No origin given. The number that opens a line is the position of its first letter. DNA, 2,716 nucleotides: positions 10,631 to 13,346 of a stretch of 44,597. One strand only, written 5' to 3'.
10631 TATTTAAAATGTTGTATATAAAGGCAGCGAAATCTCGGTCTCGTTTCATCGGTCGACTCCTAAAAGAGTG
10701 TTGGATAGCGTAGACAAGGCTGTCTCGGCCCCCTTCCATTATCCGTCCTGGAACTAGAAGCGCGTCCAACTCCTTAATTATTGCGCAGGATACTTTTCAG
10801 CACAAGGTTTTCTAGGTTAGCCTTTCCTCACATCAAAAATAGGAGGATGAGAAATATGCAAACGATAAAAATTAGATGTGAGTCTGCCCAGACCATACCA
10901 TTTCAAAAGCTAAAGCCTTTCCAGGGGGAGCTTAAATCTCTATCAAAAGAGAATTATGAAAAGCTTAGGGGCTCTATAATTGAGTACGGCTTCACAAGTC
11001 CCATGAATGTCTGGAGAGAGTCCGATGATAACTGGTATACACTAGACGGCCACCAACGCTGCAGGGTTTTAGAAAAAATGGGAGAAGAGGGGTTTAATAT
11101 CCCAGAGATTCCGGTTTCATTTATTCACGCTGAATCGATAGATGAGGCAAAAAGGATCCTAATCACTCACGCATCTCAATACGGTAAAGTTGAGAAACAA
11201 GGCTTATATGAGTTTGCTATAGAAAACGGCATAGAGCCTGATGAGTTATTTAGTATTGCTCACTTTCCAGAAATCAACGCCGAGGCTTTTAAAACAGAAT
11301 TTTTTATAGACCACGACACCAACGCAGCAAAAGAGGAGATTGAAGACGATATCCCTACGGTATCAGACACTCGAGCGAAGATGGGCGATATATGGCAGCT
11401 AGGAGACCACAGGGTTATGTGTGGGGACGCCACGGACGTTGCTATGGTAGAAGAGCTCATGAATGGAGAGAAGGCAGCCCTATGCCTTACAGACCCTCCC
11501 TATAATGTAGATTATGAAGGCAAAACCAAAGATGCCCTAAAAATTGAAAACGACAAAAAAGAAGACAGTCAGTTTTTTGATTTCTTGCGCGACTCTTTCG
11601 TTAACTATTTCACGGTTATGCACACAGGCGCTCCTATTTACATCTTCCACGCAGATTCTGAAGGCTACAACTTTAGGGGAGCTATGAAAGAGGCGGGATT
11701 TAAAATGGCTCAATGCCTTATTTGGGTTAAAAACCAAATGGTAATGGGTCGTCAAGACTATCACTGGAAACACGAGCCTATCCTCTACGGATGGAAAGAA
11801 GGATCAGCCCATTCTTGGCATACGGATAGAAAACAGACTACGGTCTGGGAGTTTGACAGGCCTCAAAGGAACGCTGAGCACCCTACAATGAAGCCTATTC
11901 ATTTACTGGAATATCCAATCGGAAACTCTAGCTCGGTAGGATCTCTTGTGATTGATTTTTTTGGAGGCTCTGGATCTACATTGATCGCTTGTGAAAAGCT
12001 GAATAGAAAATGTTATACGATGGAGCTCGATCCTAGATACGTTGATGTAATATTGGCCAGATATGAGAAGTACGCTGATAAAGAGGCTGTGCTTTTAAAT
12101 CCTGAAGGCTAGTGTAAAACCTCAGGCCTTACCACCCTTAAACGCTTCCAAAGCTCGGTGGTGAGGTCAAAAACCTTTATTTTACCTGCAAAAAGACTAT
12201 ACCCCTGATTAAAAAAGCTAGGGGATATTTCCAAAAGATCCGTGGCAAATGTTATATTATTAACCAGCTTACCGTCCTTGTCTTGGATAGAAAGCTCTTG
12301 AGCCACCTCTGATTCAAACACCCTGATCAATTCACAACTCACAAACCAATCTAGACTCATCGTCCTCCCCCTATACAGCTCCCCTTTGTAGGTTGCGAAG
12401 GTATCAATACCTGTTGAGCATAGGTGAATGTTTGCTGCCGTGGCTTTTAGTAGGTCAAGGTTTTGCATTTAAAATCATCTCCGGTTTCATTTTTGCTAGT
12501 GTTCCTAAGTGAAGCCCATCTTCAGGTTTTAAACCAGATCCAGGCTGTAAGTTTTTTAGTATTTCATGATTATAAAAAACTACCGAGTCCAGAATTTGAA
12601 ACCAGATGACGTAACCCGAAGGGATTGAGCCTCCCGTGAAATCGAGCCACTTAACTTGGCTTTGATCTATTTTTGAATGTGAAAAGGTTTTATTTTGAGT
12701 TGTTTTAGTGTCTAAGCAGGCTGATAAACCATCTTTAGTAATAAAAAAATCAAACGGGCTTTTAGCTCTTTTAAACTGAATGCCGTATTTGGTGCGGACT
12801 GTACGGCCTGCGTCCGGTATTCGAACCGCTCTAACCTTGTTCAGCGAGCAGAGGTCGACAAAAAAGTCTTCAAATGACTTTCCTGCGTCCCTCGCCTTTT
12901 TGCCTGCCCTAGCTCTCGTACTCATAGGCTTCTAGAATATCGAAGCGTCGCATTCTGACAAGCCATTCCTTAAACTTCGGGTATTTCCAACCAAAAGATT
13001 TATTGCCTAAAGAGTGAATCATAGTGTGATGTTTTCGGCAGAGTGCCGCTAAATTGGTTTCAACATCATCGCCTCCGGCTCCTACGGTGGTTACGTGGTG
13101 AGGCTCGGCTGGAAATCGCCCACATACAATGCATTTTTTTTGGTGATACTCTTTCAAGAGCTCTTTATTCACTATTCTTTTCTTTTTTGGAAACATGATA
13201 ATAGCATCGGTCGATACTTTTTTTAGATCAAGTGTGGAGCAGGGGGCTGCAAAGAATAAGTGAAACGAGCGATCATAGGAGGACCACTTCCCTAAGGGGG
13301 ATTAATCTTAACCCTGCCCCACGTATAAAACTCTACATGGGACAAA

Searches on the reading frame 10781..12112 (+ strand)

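Call 17: search_protein_families(library=phrogs, proteins=[window:10781-12112:+], max_evalue=0.001)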
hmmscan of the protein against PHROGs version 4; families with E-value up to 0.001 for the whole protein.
window:10781-12112:+ (443 aa): 17 families
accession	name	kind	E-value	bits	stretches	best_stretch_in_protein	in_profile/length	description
phrog_498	-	other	4.1e-133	446.1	1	24-440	23-432/633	DNA methyltransferase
phrog_67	-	other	4e-47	162.7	1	95-438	96-353/743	DNA methyltransferase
phrog_23085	-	unknown function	1.7e-37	129.2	1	330-436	3-113/138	-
phrog_3008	-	other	8.9e-27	94.9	1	344-436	123-219/244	DNA methyltransferase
phrog_8071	-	DNA, RNA and nucleotide metabolism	2.2e-15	57.8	1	36-258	7-220/389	ParB-like partition protein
phrog_18293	-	other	2.8e-14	54.1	1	353-431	32-110/119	methyltransferase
phrog_6952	-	other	1.8e-10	42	1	352-418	98-165/181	DNA methyltransferase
phrog_8769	-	other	1.8e-10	41.5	1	387-431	12-56/71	methyltransferase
phrog_620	-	DNA, RNA and nucleotide metabolism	2.1e-07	32.2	1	37-127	10-91/217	ParB-like partition protein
phrog_23148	-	unknown function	2.1e-07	32.1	1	363-427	81-145/165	-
phrog_6025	-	other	2e-05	25.3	1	234-321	33-114/192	DNA methyltransferase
phrog_4715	-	DNA, RNA and nucleotide metabolism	4.1e-05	23.1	1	26-130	137-236/630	ParB-like partition protein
phrog_17439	-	unknown function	0.00013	22.5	1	53-198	34-168/240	-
phrog_1033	-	DNA, RNA and nucleotide metabolism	0.0002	22.2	1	57-127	56-125/334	ParB-like partition protein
phrog_2159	-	DNA, RNA and nucleotide metabolism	0.00025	21.5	1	29-129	54-154/365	ParB-like partition protein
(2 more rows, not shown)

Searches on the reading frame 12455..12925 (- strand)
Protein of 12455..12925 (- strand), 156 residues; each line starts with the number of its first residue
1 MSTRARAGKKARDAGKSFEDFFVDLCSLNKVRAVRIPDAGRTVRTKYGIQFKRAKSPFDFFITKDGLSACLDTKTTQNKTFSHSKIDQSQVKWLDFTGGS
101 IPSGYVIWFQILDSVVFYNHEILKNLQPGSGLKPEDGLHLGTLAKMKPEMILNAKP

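Call 6: search_protein_families(library=phrogs, proteins=[window:12455-12925:-], max_evalue=0.01)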
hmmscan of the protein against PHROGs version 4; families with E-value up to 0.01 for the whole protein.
window:12455-12925:- (156 aa): 1 family
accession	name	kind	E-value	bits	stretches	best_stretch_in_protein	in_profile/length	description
phrog_843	-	DNA, RNA and nucleotide metabolism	4.7e-10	40.3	1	8-125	4-127/177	Holliday junction resolvase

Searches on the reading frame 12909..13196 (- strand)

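Call 6: search_protein_families(library=phrogs, proteins=[window:12909-13196:-], max_evalue=0.01)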
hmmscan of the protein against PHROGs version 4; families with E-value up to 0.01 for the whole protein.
window:12909-13196:- (95 aa): 20 families
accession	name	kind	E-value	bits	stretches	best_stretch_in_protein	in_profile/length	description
phrog_398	-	unknown function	6e-14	53.2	1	18-72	145-204/225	-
phrog_1588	-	unknown function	6e-09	36.8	1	5-82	22-109/132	-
phrog_96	-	DNA, RNA and nucleotide metabolism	7.5e-08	33.1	1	3-81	242-322/334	HNH endonuclease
phrog_7370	-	DNA, RNA and nucleotide metabolism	3.6e-07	31.2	1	14-83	36-103/115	HNH endonuclease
phrog_22514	-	DNA, RNA and nucleotide metabolism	4e-07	31.3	1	16-62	63-110/187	HNH endonuclease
phrog_7785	-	DNA, RNA and nucleotide metabolism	1.5e-06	29.3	1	10-58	61-109/147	HNH endonuclease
phrog_15103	-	unknown function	1.1e-05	26.1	1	30-66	224-260/280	-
phrog_17884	-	unknown function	1.2e-05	26.4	1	48-79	12-43/64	-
phrog_8048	-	DNA, RNA and nucleotide metabolism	1.8e-05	25.1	1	10-62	167-227/273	HNH endonuclease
phrog_740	-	DNA, RNA and nucleotide metabolism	2.9e-05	24.2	1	11-67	30-91/332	HNH endonuclease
phrog_144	-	DNA, RNA and nucleotide metabolism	6.4e-05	23.7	1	18-70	83-142/175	HNH endonuclease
phrog_333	-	DNA, RNA and nucleotide metabolism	0.00015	22.9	1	21-58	35-76/138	HNH endonuclease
phrog_589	-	DNA, RNA and nucleotide metabolism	0.00017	22.4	1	19-58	91-136/179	HNH endonuclease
phrog_2214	-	DNA, RNA and nucleotide metabolism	0.00022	21.4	1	6-58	181-234/429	HNH endonuclease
phrog_1271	-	DNA, RNA and nucleotide metabolism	0.00043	20.8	1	6-66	254-321/361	HNH endonuclease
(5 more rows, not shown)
